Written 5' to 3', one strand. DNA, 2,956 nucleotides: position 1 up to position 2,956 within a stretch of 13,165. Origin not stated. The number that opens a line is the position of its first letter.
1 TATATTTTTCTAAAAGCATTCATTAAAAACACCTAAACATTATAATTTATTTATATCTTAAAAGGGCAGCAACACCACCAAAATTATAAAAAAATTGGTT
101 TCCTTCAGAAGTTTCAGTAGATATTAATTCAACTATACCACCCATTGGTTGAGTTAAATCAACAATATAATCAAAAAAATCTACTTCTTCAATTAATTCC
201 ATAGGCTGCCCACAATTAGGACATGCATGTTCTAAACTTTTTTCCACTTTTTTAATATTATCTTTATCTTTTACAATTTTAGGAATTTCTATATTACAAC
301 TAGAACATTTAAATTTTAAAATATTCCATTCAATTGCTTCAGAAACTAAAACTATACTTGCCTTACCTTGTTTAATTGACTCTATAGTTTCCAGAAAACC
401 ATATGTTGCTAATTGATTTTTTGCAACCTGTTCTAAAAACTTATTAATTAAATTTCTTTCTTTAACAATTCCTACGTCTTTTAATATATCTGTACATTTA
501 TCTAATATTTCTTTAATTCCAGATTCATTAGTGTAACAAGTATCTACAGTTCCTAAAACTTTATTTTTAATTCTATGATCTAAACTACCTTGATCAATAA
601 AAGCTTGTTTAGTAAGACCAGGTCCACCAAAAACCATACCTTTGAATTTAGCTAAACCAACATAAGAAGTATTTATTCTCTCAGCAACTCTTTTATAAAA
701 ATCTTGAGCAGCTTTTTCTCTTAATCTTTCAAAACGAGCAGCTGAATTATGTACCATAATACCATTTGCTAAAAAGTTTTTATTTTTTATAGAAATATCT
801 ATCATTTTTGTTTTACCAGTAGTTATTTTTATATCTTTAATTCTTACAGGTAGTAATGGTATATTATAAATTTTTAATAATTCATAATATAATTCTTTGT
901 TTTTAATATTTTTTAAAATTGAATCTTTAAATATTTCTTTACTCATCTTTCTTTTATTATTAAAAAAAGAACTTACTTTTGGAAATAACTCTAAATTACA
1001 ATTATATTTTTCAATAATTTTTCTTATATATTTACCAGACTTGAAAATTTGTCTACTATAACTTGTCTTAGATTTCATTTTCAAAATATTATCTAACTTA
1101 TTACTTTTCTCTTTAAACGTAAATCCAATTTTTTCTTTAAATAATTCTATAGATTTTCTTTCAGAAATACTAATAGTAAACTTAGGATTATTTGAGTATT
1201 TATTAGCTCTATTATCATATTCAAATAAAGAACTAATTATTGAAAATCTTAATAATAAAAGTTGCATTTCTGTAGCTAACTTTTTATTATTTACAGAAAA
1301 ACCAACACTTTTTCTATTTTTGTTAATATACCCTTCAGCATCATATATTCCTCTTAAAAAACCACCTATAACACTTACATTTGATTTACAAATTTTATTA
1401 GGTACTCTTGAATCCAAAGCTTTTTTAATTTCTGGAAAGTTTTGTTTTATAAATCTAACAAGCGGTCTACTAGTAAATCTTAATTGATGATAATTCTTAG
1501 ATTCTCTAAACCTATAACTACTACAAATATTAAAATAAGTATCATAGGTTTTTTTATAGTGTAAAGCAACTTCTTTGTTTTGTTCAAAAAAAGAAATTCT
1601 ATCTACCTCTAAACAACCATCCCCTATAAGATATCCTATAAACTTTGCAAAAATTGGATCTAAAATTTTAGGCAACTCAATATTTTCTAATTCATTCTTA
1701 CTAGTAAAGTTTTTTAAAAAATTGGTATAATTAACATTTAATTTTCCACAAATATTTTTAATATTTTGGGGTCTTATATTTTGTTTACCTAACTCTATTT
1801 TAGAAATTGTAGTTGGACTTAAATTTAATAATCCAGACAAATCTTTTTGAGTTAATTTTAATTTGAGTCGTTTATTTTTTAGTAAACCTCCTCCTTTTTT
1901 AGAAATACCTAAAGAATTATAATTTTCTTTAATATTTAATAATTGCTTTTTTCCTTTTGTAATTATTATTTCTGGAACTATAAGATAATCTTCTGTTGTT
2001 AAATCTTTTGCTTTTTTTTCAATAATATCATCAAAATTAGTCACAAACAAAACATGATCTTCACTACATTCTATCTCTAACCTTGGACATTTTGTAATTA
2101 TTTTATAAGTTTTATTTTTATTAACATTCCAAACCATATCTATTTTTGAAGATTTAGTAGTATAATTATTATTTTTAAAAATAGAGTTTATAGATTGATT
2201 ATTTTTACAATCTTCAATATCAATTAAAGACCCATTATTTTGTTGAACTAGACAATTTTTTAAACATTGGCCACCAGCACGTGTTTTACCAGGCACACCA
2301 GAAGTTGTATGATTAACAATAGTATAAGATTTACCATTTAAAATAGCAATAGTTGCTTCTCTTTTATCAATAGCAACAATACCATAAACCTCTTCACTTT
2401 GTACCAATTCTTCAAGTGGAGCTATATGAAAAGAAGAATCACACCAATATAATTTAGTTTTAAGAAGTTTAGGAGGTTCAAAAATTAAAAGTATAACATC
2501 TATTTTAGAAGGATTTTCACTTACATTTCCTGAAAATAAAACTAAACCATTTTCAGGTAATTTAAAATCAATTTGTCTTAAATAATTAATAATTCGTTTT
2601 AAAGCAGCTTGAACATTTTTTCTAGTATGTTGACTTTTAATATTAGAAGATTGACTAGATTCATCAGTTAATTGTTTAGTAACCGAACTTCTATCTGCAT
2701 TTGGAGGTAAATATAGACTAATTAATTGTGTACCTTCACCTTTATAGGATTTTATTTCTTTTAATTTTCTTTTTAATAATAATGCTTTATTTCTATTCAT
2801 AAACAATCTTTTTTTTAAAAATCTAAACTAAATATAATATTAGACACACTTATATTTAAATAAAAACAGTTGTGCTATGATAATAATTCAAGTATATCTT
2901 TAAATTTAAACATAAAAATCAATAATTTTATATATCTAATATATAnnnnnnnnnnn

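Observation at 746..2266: Full-length homing-endonuclease intein inserted directly after the catalytic GGQ of release factor aRF1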

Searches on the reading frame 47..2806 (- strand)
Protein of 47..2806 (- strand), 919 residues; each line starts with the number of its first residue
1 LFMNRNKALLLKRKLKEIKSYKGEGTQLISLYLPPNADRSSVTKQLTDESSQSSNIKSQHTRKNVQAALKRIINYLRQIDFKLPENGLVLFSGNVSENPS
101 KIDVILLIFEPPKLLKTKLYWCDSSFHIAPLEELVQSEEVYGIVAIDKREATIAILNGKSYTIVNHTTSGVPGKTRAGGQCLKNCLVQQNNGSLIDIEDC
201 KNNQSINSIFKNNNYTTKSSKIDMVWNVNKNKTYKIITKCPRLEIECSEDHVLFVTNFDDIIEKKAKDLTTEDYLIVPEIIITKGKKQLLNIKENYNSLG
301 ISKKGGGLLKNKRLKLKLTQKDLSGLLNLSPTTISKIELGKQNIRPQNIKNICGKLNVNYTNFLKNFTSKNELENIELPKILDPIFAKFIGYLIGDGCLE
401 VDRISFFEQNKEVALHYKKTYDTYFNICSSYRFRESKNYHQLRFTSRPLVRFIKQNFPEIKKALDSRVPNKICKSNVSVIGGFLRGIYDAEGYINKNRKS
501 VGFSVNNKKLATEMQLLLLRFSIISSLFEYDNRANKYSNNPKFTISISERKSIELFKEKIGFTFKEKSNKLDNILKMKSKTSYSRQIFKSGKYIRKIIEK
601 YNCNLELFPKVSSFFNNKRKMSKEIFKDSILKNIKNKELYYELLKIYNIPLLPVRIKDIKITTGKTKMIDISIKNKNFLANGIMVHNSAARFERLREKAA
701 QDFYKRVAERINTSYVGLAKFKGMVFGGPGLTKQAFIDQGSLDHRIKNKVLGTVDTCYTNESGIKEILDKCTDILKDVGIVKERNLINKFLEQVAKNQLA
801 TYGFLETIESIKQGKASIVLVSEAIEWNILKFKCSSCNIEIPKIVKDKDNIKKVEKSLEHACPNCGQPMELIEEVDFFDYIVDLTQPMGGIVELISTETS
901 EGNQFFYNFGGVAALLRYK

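Call 4: search_protein_families(library=pfam, proteins=[window:47-2806:-], max_evalue=0.1)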
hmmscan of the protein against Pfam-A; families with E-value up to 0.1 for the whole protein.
window:47-2806:- (919 aa): 15 families
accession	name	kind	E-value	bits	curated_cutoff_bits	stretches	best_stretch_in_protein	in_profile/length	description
PF03464.20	eRF1_2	-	6e-30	104.7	27.1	2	687-777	41-133/133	eRF1 domain 2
PF14528.11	LAGLIDADG_3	-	5.2e-19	68.7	22.5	1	480-561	3-82/82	LAGLIDADG-like domain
PF03465.20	eRF1_3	-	1.4e-17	64.6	25.8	1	780-919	1-105/106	eRF1 domain 3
PF14890.11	Intein_splicing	-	3.8e-17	63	35.8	1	197-687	12-155/155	Intein splicing domain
PF03463.20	eRF1_1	-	7.9e-15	55.4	23.8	1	13-134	2-122/123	eRF1 domain 1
PF01381.28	HTH_3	-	1.6e-11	44.5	23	1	309-359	1-51/55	Helix-turn-helix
PF12844.13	HTH_19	-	3.7e-07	30.4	30.2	1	308-365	3-60/64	Helix-turn-helix domain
PF18854.6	baeRF_family10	-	1.4e-05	25.9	27.1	1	127-180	2-55/143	Bacterial archaeo-eukaryotic release factor family 10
PF13560.12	HTH_31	-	0.0003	21.5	27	1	306-353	3-51/64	Helix-turn-helix domain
PF18859.6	acVLRF1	-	0.0086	16.7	27.1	1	688-744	43-97/130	Actinobacteria/chloroflexi VLRF1 release factor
PF13443.12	HTH_26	-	0.018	15.7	22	1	316-359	9-53/63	Cro/C1-type HTH DNA-binding domain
PF13545.12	HTH_Crp_2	-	0.026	14.9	27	1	311-337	17-42/70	Crp-like helix-turn-helix domain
PF07191.17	Zn_ribbon_6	-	0.041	14.3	25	0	824-874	9-44/67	Double zinc ribbon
PF13413.12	HTH_25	-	0.063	13.6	24.6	0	308-340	1-33/62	Helix-turn-helix domain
PF07754.17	HVO_2753_ZBP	-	0.097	12.9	33.2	0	851-867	8-24/46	Small zinc finger protein HVO_2753-like, Zn-binding pocket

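Call 5: search_protein_families(library=ncbifam, proteins=[window:47-2806:-], max_evalue=0.1)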
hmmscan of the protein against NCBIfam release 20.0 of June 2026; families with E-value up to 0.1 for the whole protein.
window:47-2806:- (919 aa): 18 families
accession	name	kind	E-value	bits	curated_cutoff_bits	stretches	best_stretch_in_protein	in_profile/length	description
TIGR03676.1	aRF1_eRF1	equivalog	1.6e-126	422.4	234.7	2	10-181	4-174/403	peptide chain release factor aRF-1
NF011418.0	PRK14845.1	equivalog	1.7e-21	75.7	756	2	216-636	75-371/1049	translation initiation factor IF-2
NF038098.1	GyrA_w_intein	exception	6.3e-16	57.5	1850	1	382-698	235-548/1232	intein-containing DNA gyrase subunit A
NF011491.0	PRK14898.1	equivalog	2.5e-11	42.4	783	1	232-638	151-487/860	DNA-directed RNA polymerase subunit A''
NF011287.0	PRK14698.1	equivalog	2.5e-10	39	1238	1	366-530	373-536/1017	V-type ATP synthase subunit A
NF005852.0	PRK07773.1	equivalog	2.2e-09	36.2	780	1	391-688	513-827/886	replicative DNA helicase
NF038162.1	RtcB_rel_intein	exception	4.3e-09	34.9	1150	2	384-696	238-587/961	intein-containing RtcB family protein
TIGR03070.1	couple_hipB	subfamily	2.7e-08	33.6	71.65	1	306-357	4-55/58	type II toxin-antitoxin system Y4mF family antitoxin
NF047948.1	male_kill_WMK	equivalog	1.3e-05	24.8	300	1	300-380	158-237/300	WO male-killing family protein Wmk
NF041575.1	antitoxPezA_Strep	equivalog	0.00011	22.2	290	1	309-366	6-63/158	type II toxin-antitoxin system antitoxin PezA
NF007072.0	PRK09519.1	equivalog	0.00064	18.2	1024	1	461-537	441-522/790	intein-containing recombinase RecA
TIGR01443.1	intein_Cterm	domain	0.0021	18.3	15.6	1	674-688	9-24/24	intein C-terminal splicing region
NF041951.1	phage_RstR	subfamily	0.0023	18.2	80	1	309-375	7-73/108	RstR family transcriptional repressor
TIGR03830.1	CxxCG_CxxCG_HTH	subfamily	0.0024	17.7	61.8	1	309-343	70-104/127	type II TA system antitoxin MqsA family protein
NF038136.1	rSAM_Rv_intein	exception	0.0025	16.7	700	1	633-715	282-364/574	intein-containing Rv2578c family radical SAM protein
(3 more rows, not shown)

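Call 6: find_homologous_proteins(query=window:47-2806:-, max_evalue=0.00001)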
Query window:47-2806:- (919 aa): 342 proteins with E <= 0.00001 among 8000 candidates; the best 120 are listed.
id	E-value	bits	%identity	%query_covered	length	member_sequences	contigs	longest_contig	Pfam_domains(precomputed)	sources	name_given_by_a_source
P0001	0.0e+0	2028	100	100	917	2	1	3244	PF03465.21,PF03464.21,PF12844.14,PF18854.7,PF01381.29,PF14528.12,PF14890.12,PF03463.21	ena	-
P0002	0.0e+0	1345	66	98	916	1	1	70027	PF03465.21,PF03464.21,PF18854.7,PF01381.29,PF14528.12,PF14890.12,PF03463.21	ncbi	-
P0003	0.0e+0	1272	64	100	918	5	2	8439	PF03465.21,PF03464.21,PF12844.14,PF18854.7,PF01381.29,PF14528.12,PF14890.12,PF03463.21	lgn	-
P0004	0.0e+0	1134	60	59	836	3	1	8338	PF03465.21,PF03464.21,PF18854.7,PF14528.12,PF14890.12,PF03463.21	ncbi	-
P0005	0.0e+0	1131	58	98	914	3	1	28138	PF03465.21,PF03464.21,PF18854.7,PF01381.29,PF14528.12,PF14890.12,PF03463.21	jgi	-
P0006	0.0e+0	1106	59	100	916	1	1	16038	PF03465.21,PF03464.21,PF12844.14,PF01381.29,PF14528.12,PF14890.12,PF03463.21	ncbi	ncbi:MAG: LAGLIDADG family homing endonuclease [archaeon]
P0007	0.0e+0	1098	57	63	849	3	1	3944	PF03465.21,PF03464.21,PF18854.7,PF14528.12,PF14890.12,PF03463.21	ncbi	-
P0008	0.0e+0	1072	56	99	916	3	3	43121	PF03465.21,PF03464.21,PF18854.7,PF01381.29,PF14528.12,PF13443.13,PF14890.12,PF03463.21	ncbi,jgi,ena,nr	ncbi:MAG: LAGLIDADG family homing endonuclease [archaeon]|nr:helix-turn-helix domain-containing prot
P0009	5.6e-298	1009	53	61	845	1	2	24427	PF03465.21,PF03464.21,PF18854.7,PF14528.12,PF14890.12,PF03463.21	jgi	jgi:peptide subunit release factor 1 (eRF1)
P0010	3.2e-292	990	54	60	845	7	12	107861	PF03465.21,PF03464.21,PF18854.7,PF14528.12,PF14890.12,PF03463.21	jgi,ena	-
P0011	2.6e-291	987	54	60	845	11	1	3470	PF03465.21,PF03464.21,PF18854.7,PF14528.12,PF14890.12,PF03463.21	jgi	-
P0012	5.0e-290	983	52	98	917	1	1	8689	PF03465.21,PF03464.21,PF12844.14,PF18854.7,PF01381.29,PF14528.12,PF13443.13,PF14890.12,PF03463.21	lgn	-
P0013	1.0e-289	982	52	100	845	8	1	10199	PF03465.21,PF03464.21,PF18854.7,PF14528.12,PF14890.12,PF03463.21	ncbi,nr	ncbi:MAG: LAGLIDADG family homing endonuclease [Candidatus ainarchaeum sp.]|nr:LAGLIDADG family homi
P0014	1.7e-289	981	52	60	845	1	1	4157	PF03465.21,PF03464.21,PF18854.7,PF14528.12,PF14890.12,PF03463.21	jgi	jgi:peptide subunit release factor 1 (eRF1)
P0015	1.0e-288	978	53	60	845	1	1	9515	PF03465.21,PF03464.21,PF14528.12,PF14890.12,PF03463.21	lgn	-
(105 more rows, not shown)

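Call 27: find_encoding_contigs(protein=P0001, flank=3000, max_places=6)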
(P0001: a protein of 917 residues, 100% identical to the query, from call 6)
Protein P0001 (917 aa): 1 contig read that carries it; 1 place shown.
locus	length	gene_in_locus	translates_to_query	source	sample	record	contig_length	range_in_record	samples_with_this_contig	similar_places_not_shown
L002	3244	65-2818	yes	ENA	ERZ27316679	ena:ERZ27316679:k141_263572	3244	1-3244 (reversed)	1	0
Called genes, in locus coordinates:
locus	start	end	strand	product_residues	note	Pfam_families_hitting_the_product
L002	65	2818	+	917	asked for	PF03463:eRF1_1, PF03464:eRF1_2 (weak), PF14890:Intein_splicing, PF01381:HTH_3, PF12844:HTH_19 (weak), PF14528:LAGLIDADG_3, PF03464:eRF1_2, PF03465:eRF1_3, +1 more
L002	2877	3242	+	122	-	?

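Call 28: list_cluster_members(proteins=[P0001, P0121, P0002, P0144])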
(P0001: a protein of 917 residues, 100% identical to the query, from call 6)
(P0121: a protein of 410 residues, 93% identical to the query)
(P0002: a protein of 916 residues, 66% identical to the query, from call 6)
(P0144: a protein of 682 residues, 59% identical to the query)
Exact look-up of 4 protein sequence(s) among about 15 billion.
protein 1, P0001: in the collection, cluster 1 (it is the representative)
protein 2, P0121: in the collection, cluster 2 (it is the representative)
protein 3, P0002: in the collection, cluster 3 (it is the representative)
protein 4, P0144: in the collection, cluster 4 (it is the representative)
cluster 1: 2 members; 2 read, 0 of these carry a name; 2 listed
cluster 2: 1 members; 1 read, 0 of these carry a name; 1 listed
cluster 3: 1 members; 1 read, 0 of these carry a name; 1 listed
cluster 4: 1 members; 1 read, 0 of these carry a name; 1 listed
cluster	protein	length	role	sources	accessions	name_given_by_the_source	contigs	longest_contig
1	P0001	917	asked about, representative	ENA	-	-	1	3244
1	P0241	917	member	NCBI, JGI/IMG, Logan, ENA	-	-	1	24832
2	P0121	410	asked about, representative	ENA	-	-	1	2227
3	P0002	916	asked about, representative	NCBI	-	-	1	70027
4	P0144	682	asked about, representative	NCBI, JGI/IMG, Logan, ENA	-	-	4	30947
